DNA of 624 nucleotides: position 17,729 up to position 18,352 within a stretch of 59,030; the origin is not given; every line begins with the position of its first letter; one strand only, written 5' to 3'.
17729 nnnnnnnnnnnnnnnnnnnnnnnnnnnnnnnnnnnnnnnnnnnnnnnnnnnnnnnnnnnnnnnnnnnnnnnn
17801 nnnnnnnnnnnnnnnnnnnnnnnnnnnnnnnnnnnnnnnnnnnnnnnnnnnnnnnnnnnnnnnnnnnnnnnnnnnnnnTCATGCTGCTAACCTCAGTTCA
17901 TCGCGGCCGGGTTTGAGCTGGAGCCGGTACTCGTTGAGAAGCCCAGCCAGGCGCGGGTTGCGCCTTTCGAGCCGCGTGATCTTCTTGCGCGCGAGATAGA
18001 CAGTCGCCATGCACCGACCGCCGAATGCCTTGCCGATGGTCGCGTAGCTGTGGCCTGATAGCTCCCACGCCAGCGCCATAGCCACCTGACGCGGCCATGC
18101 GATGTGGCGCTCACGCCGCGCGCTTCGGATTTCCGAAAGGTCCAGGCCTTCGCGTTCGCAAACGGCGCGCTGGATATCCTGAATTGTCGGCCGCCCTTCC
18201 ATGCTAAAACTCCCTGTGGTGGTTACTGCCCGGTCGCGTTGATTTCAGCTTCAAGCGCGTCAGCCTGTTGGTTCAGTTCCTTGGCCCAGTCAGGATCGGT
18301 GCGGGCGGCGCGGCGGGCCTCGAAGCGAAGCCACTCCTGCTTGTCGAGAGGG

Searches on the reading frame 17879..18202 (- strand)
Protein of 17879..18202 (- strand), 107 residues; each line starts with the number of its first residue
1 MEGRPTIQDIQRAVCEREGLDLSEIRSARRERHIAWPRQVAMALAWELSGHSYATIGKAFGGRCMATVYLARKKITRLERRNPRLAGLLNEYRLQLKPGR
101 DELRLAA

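Call 112: search_protein_families(library=pfam, proteins=[window:17879-18202:-], max_evalue=0.001)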
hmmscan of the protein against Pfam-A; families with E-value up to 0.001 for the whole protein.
window:17879-18202:- (107 aa): 1 family
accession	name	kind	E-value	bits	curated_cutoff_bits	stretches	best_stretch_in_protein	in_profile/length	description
PF08299.17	Bac_DnaA_C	-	9.7e-20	70.8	31.5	1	7-75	1-69/69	Bacterial dnaA protein helix-turn-helix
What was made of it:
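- Closest known: Caulobacter crescentus GafZ. Same: The same operon encodes a small Bac_DnaA_C protein (17879-18202, call 112).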
